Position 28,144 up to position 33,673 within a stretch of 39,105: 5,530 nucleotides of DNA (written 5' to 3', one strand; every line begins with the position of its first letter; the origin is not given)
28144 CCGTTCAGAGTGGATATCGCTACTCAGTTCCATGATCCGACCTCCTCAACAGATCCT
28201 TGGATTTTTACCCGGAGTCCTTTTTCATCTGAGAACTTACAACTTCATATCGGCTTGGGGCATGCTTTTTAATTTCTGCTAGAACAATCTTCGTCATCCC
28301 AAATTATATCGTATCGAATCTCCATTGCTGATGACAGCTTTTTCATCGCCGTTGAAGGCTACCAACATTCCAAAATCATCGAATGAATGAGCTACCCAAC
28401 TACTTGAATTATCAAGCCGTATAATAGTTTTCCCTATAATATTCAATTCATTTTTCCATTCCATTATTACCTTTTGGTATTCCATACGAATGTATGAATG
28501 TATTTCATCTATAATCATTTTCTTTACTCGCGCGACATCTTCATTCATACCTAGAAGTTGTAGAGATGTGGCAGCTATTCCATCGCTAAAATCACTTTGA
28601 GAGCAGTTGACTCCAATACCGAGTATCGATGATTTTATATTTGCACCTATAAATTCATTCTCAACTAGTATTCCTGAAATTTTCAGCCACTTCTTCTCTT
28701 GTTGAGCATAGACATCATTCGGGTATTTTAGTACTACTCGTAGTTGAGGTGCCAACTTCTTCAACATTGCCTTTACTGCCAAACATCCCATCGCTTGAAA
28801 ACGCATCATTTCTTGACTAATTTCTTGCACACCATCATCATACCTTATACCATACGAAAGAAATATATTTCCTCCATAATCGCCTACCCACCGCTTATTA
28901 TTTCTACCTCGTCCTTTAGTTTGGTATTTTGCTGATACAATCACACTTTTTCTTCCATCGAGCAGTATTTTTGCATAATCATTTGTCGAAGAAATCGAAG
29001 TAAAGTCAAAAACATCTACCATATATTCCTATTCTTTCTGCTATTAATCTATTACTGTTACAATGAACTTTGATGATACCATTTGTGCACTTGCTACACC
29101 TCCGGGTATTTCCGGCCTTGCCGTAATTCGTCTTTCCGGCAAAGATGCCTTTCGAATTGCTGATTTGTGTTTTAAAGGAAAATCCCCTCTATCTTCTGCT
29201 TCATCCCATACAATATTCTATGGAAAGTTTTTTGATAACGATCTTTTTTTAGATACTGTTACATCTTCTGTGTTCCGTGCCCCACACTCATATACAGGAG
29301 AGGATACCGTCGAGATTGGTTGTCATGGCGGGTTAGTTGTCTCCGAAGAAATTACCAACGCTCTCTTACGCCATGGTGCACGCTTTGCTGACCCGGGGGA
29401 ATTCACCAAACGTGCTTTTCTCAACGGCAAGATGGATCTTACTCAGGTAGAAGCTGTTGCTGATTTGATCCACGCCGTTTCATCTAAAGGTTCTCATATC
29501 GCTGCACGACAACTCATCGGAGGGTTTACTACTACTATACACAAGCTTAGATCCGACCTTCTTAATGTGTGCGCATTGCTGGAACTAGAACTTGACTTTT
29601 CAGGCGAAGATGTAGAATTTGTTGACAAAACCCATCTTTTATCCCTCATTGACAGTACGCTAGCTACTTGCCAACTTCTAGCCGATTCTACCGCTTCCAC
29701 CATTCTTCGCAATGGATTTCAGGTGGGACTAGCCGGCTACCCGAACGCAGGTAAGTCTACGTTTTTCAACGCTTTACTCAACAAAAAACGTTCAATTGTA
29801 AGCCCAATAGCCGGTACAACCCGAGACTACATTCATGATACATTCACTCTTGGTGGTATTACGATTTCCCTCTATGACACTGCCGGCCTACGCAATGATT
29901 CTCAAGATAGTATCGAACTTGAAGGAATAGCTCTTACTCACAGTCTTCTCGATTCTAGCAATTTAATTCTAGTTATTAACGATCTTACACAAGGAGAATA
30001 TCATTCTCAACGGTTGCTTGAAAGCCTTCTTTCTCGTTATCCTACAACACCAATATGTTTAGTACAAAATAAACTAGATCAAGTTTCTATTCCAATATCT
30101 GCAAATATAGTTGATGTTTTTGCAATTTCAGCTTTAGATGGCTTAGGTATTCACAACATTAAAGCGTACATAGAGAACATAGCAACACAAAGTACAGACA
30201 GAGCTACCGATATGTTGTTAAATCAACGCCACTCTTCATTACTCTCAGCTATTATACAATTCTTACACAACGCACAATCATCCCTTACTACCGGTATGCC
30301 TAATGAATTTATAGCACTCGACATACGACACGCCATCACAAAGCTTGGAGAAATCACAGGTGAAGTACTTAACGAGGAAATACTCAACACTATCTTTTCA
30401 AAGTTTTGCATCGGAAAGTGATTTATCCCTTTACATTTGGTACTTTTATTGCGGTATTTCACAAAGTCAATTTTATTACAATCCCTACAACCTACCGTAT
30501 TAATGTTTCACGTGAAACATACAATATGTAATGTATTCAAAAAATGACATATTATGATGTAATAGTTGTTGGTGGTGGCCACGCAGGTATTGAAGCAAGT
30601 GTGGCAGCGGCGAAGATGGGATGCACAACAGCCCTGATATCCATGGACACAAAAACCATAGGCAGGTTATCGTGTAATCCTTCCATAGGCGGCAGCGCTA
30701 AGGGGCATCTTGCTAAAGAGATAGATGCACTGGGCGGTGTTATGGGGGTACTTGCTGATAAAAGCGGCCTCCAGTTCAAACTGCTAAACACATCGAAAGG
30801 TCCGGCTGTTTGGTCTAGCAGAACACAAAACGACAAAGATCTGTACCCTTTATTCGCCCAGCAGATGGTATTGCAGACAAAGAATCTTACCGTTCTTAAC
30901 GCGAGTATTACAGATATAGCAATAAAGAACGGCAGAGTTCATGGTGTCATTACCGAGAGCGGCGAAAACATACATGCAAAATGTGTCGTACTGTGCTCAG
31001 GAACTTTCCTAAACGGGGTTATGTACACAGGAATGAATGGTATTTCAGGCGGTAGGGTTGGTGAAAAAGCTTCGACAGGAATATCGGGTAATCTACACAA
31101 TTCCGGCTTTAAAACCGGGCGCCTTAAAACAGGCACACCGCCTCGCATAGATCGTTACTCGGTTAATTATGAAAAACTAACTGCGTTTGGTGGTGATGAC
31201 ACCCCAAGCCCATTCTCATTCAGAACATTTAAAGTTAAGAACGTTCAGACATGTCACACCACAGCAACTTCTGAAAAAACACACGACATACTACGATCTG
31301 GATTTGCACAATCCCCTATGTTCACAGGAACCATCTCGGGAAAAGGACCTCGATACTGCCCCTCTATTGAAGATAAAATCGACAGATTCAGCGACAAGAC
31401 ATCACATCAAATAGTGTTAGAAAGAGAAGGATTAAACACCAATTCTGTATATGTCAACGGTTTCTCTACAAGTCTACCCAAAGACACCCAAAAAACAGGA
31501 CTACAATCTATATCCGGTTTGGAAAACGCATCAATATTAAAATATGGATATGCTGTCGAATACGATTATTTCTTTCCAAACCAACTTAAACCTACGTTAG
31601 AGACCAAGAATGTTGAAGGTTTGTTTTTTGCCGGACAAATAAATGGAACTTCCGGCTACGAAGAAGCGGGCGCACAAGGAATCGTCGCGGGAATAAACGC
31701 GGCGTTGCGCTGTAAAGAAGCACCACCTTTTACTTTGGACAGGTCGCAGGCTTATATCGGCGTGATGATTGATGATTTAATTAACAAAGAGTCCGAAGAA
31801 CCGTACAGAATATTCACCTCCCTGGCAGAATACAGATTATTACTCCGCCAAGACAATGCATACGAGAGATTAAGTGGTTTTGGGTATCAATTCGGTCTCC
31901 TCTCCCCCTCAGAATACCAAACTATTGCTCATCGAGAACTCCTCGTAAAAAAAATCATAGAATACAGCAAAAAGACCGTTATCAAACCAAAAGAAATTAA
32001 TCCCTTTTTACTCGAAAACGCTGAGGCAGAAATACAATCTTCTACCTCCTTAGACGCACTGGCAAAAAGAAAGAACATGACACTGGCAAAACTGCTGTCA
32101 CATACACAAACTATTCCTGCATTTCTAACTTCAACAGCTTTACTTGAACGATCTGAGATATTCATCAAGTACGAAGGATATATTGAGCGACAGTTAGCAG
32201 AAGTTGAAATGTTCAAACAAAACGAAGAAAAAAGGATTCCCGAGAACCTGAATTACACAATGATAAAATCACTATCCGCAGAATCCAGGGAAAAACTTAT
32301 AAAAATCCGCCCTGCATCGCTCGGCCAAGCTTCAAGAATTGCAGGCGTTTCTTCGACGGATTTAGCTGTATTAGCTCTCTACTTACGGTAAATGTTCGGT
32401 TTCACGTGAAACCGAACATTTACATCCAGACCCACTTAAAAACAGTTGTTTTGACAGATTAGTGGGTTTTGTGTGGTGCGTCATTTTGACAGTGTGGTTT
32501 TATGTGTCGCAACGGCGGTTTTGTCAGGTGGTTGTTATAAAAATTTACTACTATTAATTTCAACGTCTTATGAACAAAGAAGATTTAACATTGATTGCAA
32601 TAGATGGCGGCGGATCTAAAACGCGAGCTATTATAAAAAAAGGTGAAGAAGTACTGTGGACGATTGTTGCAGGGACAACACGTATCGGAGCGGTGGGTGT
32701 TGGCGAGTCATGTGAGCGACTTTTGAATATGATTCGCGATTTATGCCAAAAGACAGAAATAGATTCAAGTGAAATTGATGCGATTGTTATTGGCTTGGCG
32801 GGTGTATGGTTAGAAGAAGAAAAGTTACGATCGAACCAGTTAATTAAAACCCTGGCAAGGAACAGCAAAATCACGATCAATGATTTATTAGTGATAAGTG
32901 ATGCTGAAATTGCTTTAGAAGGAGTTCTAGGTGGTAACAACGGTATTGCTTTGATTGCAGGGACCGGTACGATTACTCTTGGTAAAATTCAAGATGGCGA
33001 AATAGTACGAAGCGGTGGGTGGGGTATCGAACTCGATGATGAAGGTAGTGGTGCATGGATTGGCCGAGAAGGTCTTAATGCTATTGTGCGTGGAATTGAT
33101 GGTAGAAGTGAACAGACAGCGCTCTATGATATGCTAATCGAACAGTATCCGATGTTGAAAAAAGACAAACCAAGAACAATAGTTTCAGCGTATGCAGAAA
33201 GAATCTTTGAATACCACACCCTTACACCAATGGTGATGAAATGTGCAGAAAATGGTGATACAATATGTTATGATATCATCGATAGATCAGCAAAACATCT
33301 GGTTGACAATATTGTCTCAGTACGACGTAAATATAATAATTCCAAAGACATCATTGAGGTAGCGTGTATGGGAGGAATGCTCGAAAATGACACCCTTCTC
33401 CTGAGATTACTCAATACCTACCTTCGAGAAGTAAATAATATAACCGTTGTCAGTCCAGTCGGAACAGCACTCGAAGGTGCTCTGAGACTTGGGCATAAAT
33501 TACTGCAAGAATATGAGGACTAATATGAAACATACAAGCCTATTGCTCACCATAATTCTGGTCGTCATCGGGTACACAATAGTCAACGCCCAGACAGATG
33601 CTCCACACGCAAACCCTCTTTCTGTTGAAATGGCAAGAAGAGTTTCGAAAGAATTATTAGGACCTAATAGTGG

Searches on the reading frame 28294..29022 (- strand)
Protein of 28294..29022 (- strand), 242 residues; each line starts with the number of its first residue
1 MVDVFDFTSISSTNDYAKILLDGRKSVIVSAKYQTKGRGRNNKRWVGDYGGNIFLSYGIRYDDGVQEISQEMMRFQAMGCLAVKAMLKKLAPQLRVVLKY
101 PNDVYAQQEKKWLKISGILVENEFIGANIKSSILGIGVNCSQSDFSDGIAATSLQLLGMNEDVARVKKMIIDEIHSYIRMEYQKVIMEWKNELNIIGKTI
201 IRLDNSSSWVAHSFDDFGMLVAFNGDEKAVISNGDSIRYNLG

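Call 6: search_protein_families(library=pfam, proteins=[window:28294-29022:-], max_evalue=0.001)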
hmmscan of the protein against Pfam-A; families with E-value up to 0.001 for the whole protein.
window:28294-29022:- (242 aa): 1 family
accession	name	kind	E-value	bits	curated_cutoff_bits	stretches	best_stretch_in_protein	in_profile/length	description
PF03099.24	BPL_LplA_LipB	-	6.6e-09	36.2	21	1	9-139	4-133/133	Biotin/lipoate A/B protein ligase family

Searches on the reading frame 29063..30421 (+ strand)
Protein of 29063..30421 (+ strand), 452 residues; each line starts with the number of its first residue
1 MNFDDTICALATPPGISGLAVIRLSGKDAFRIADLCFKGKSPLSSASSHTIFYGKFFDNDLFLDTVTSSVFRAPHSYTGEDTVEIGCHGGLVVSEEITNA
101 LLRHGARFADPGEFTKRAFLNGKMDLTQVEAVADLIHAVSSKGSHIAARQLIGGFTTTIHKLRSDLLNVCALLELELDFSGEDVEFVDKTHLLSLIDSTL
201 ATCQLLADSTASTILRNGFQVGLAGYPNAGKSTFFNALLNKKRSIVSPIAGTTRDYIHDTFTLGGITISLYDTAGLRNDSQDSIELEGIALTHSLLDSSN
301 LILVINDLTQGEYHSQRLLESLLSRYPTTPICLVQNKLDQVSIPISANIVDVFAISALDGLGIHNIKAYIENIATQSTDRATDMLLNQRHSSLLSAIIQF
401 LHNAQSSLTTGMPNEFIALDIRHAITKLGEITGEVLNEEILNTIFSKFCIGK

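Call 6: search_protein_families(library=pfam, proteins=[window:29063-30421:+], max_evalue=0.001)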
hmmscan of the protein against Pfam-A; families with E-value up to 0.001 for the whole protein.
window:29063-30421:+ (452 aa): 4 families
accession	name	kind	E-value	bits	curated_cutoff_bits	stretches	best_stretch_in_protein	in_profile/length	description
PF12631.12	MnmE_helical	-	1.1e-47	163.4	40.1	1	126-449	1-211/211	MnmE helical domain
PF10396.14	TrmE_N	-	1.8e-39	135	29.8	1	6-123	1-117/117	GTP-binding protein TrmE N-terminus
PF01926.29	MMR_HSR1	-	6e-21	75.1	21.9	1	220-337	1-113/113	50S ribosome-binding GTPase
PF02421.24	FeoB_N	-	6.7e-07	29.4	27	1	220-314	2-94/156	Ferrous iron transport protein B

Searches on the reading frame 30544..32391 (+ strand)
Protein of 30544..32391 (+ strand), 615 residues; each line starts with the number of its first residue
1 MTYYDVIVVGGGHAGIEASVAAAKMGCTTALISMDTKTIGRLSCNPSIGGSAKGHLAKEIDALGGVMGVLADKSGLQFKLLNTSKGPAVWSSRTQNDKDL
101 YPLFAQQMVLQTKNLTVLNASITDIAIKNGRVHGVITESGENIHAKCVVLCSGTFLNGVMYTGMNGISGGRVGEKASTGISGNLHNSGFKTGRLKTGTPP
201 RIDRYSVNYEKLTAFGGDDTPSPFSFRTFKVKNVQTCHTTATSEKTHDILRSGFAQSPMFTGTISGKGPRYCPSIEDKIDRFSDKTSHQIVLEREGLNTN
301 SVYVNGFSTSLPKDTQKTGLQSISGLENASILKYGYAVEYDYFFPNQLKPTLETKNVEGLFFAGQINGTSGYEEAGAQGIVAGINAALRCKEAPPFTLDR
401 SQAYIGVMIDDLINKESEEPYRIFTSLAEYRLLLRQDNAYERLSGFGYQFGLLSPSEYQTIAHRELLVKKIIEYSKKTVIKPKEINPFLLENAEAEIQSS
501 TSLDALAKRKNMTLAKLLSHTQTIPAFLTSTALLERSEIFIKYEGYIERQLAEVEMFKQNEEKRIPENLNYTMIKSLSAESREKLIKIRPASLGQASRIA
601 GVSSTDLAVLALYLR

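Call 6: search_protein_families(library=pfam, proteins=[window:30544-32391:+], max_evalue=0.001)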
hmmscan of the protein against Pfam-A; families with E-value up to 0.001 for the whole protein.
window:30544-32391:+ (615 aa): 8 families
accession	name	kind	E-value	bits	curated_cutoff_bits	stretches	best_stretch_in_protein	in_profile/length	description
PF01134.28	GIDA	-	3.3e-153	510.8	22.1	1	5-392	1-389/391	Glucose inhibited division protein A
PF13932.14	SAM_GIDA_C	-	2.3e-21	75.8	27.1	1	555-610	1-56/57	tRNA modifying enzyme MnmG/GidA C-terminal helical bundle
PF12831.13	FAD_oxidored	-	2.7e-12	47.2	27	1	5-153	1-145/416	FAD dependent oxidoreductase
PF21680.2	GIDA_C_1st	-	3.9e-12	47.2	24.7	1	457-550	3-95/96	tRNA modifying enzyme MnmG/GidA C-terminal helical domain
PF07992.20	Pyr_redox_2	-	1.7e-07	31.4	26.1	1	4-159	1-114/291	Pyridine nucleotide-disulphide oxidoreductase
PF03486.20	HI0933_like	-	2.1e-05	24.6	50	0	5-37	2-34/244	HI0933-like protein Rossmann domain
PF00890.30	FAD_binding_2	-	5.9e-05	22.9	20.4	0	5-37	1-33/414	FAD binding domain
PF01266.30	DAO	-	0.00062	19.8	27.9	0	116-157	165-207/353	FAD dependent oxidoreductase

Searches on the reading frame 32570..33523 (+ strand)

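Call 6: search_protein_families(library=pfam, proteins=[window:32570-33523:+], max_evalue=0.001)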
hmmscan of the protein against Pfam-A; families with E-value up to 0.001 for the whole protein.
window:32570-33523:+ (317 aa): 1 family
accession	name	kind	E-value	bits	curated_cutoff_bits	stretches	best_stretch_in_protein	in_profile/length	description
PF01869.26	BcrAD_BadFG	-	9.8e-31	107.7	31.5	1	11-303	3-263/271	BadF/BadG/BcrA/BcrD ATPase family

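Call 82: search_protein_families(library=ncbifam, proteins=[window:32570-33523:+], max_evalue=0.01)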
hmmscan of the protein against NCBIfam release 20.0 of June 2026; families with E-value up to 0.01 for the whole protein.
window:32570-33523:+ (317 aa): 1 family
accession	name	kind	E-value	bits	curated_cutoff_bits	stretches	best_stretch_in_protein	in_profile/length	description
NF046058.1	NagK_SO3507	equivalog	2.2e-28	99.6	370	1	3-247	6-241/295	N-acetylglucosamine kinase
